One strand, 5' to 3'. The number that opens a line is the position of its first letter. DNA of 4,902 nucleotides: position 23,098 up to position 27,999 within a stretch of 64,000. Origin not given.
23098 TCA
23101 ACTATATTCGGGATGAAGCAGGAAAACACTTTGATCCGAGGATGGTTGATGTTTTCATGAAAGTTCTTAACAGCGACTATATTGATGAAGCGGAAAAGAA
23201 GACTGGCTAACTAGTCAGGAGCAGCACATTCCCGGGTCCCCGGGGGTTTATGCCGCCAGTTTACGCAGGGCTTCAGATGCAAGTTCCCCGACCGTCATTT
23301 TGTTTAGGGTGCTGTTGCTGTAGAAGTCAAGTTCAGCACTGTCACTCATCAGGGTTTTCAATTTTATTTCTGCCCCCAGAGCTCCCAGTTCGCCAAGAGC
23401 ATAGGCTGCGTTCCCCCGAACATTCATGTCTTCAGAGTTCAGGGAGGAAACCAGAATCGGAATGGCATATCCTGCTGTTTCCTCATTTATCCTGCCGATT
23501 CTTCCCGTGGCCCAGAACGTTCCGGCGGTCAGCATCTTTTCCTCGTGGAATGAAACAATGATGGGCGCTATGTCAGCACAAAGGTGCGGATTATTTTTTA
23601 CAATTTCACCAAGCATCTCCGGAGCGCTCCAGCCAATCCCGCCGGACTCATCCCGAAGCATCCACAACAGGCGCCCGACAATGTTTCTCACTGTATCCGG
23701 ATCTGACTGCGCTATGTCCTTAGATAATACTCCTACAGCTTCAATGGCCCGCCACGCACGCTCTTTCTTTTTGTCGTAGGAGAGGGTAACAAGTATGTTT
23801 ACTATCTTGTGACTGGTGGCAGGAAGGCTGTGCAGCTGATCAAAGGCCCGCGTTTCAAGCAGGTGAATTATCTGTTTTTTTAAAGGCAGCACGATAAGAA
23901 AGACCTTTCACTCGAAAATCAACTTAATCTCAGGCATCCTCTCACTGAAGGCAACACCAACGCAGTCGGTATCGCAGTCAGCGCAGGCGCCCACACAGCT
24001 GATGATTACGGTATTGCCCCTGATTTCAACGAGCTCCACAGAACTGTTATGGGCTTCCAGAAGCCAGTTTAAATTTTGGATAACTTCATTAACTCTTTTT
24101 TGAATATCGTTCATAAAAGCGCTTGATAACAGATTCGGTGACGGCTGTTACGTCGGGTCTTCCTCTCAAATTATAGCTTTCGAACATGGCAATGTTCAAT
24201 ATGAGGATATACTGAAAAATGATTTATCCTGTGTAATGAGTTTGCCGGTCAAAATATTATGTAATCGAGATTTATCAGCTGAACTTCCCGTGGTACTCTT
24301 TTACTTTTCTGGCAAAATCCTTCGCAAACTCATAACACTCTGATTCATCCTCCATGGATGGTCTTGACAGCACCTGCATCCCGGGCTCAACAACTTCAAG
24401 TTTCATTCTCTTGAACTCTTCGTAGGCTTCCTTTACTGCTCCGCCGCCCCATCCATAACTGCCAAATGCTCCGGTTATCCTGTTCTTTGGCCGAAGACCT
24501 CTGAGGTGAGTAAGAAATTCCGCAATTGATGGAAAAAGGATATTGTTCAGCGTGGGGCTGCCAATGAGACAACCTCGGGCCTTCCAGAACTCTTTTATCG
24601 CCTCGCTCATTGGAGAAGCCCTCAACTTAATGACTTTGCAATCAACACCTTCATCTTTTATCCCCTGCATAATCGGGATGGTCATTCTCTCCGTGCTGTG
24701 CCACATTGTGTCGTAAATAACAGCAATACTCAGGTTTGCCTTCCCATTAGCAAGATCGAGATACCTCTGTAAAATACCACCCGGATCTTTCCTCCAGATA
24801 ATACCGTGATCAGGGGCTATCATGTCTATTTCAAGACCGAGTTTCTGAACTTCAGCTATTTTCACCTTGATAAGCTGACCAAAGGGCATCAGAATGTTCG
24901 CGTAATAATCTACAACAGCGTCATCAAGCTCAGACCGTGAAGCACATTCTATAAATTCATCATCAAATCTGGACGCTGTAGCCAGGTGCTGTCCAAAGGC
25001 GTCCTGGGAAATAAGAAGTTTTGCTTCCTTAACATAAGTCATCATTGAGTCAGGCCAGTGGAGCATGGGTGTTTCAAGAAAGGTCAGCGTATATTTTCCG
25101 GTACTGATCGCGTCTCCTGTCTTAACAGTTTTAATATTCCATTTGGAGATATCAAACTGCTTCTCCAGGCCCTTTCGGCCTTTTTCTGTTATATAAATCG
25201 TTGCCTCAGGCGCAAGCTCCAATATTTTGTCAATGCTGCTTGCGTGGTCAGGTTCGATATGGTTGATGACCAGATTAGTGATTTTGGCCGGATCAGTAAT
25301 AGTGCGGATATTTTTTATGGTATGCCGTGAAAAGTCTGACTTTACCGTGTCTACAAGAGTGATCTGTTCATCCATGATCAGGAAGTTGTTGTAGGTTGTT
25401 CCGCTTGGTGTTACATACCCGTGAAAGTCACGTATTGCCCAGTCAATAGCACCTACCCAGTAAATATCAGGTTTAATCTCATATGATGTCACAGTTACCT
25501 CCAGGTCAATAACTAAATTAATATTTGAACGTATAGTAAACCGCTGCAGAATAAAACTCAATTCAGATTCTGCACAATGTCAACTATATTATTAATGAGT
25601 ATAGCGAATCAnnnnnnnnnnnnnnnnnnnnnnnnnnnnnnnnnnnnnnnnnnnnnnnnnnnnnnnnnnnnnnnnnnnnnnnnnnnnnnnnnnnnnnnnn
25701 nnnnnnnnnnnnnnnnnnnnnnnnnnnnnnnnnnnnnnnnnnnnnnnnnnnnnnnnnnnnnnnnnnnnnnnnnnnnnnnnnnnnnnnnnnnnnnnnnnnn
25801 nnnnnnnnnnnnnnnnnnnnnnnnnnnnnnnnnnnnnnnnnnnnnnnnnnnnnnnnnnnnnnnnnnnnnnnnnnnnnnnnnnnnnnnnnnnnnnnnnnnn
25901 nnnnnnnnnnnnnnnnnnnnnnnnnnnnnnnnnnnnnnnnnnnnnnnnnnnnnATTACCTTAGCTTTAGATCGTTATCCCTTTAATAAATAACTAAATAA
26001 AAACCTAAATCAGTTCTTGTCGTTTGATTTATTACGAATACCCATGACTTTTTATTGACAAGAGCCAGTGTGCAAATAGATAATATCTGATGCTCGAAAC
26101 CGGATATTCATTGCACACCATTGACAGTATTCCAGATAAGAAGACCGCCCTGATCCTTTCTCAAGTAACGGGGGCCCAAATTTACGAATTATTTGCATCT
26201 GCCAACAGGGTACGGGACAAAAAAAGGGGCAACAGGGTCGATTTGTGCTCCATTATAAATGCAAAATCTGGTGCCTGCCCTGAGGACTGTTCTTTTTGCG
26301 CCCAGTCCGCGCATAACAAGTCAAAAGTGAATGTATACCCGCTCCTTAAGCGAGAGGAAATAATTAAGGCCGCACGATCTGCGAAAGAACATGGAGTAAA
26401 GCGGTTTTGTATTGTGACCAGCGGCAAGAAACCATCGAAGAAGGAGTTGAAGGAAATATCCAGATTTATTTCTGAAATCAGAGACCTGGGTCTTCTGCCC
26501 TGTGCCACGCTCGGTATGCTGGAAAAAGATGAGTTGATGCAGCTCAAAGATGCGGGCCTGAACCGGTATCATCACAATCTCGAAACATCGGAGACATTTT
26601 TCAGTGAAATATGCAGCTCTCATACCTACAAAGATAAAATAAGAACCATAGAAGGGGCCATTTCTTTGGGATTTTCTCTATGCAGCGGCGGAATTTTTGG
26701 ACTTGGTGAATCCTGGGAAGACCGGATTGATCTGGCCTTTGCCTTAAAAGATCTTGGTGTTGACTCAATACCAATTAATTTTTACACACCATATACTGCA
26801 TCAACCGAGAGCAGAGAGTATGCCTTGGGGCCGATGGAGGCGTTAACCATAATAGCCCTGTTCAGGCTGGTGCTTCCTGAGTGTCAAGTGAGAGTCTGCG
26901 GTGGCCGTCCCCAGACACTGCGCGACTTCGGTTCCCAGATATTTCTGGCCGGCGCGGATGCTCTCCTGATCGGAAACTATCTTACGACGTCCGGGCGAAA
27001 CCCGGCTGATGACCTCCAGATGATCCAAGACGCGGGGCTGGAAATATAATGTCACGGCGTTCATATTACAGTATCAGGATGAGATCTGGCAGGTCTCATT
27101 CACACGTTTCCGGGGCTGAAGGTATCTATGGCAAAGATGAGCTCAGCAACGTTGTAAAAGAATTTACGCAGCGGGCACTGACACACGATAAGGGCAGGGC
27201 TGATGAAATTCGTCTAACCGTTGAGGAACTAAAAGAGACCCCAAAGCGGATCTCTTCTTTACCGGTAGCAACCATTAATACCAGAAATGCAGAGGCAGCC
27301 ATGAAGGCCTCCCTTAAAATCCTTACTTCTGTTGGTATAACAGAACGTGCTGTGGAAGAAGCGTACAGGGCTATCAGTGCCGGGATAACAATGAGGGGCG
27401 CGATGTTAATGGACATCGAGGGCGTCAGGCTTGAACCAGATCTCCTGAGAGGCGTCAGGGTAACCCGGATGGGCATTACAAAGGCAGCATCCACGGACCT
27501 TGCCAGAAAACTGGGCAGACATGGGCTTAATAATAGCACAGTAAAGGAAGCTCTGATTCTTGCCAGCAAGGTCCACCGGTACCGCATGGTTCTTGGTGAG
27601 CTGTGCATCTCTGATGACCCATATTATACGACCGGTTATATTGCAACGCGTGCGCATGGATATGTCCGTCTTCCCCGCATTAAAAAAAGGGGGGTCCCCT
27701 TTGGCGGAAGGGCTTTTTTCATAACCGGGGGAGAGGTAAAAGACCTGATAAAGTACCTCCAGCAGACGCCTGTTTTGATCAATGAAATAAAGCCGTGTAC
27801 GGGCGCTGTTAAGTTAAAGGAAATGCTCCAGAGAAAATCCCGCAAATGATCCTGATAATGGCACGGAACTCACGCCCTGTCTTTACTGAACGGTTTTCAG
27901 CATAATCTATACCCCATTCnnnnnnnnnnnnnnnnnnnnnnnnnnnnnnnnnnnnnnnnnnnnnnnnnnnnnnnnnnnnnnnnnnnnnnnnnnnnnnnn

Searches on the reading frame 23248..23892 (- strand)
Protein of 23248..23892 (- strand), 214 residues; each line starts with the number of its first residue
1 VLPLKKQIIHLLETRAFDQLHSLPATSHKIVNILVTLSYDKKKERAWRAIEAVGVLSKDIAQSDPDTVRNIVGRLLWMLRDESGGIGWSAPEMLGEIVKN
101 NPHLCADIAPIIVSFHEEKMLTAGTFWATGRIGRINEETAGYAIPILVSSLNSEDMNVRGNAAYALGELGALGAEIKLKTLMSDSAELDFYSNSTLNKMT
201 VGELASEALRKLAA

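Call 40: search_protein_families(library=ncbifam, proteins=[window:23248-23892:-], max_evalue=0.00001)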
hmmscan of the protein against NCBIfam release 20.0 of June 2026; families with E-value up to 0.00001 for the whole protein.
window:23248-23892:- (214 aa): 1 family
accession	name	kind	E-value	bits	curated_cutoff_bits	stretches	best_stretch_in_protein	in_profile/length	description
NF045662.1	DVU0298_fam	equivalog_domain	1.5e-48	165.2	75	1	8-209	2-212/213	DVU0298 family protein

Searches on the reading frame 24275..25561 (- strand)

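Call 40: search_protein_families(library=ncbifam, proteins=[window:24275-25561:-], max_evalue=0.00001)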
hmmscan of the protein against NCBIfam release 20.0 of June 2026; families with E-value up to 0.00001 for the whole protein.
window:24275-25561:- (428 aa): 4 families
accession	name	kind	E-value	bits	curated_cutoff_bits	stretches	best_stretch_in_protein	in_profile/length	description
NF008887.0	PRK11921.1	equivalog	1.2e-117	393.2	635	1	27-421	3-396/396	anaerobic nitric oxide reductase flavorubredoxin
NF003954.0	PRK05452.1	equivalog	1.5e-105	353.9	711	1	27-420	3-396/479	anaerobic nitric oxide reductase flavorubredoxin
TIGR01753.1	flav_short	equivalog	1.2e-12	48.5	123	1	279-417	1-140/140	flavodoxin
NF004049.0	PRK05568.1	equivalog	5.5e-09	36.5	206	1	279-417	4-140/142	flavodoxin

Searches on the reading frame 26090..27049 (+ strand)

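Call 40: search_protein_families(library=ncbifam, proteins=[window:26090-27049:+], max_evalue=0.00001)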
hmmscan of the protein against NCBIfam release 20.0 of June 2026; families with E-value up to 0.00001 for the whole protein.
window:26090-27049:+ (319 aa): 24 families
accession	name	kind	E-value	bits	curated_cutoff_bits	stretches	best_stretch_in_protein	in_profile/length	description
TIGR00433.2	bioB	equivalog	1.8e-115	385.5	225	1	17-318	5-307/307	biotin synthase BioB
NF006308.0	PRK08508.1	equivalog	1.7e-76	257.1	377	1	49-319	3-274/279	biotin synthase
TIGR03957.1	rSAM_HmdB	equivalog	4.5e-20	72.1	320.9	1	22-269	9-257/317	5,10-methenyltetrahydromethanopterin hydrogenase cofactor biosynthesis protein HmdB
TIGR03910.1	pyrrolys_PylB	equivalog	5.8e-20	71.5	348.2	1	18-266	22-272/347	methylornithine synthase PylB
TIGR03956.1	rSAM_HydE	equivalog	1.3e-13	51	254.6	1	10-267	7-264/340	[FeFe] hydrogenase H-cluster radical SAM maturase HydE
NF053743.1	LipS2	equivalog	2e-12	47.2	270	1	61-234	31-204/292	LipS2 family lipoyl synthase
TIGR03551.1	F420_cofH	equivalog_domain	4.3e-11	42.3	374.1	1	17-261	3-267/345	5-amino-6-(D-ribitylamino)uracil--L-tyrosine 4-hydroxyphenyl transferase CofH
NF006687.0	PRK09234.1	equivalog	2.4e-10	39.2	1018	0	17-109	494-585/849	bifunctional FO biosynthesis protein CofGH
NF005609.0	PRK07360.1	equivalog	5.4e-10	38.6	426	1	17-132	24-137/374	7,8-didemethyl-8-hydroxy-5-deazariboflavin synthase subunit CofH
TIGR03550.1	F420_cofG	equivalog_domain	6.2e-10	38.7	213.35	1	62-222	13-190/322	7,8-didemethyl-8-hydroxy-5-deazariboflavin synthase CofG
TIGR02668.1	moaA_archaeal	equivalog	6.6e-10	38.4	325.25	1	62-196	19-149/303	GTP 3',8-cyclase MoaA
NF001199.0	PRK00164.2-1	equivalog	1.7e-09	37.3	231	1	62-195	21-150/308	GTP 3',8-cyclase MoaA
NF004911.0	PRK06267.1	equivalog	3.4e-09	36.3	305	1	29-289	4-259/351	hypothetical protein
NF004884.0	PRK06245.1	equivalog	2.2e-08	33.4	209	1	61-222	23-197/340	7,8-didemethyl-8-hydroxy-5-deazariboflavin synthase subunit CofG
NF006276.0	PRK08444.1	equivalog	4.5e-08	32.5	560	1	29-114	24-108/353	aminofutalosine synthase MqnE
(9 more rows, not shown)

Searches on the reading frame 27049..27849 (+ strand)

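Call 40: search_protein_families(library=ncbifam, proteins=[window:27049-27849:+], max_evalue=0.00001)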
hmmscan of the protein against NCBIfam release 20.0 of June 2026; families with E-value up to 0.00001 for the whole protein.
window:27049-27849:+ (266 aa): 2 families
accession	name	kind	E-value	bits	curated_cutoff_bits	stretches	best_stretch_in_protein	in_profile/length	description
NF002360.0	PRK01322.1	equivalog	5.6e-74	248.7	226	1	5-246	2-241/243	6-carboxyhexanoate--CoA ligase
TIGR01204.1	bioW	equivalog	3.9e-57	193.4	193.55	1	17-245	4-232/232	6-carboxyhexanoate--CoA ligase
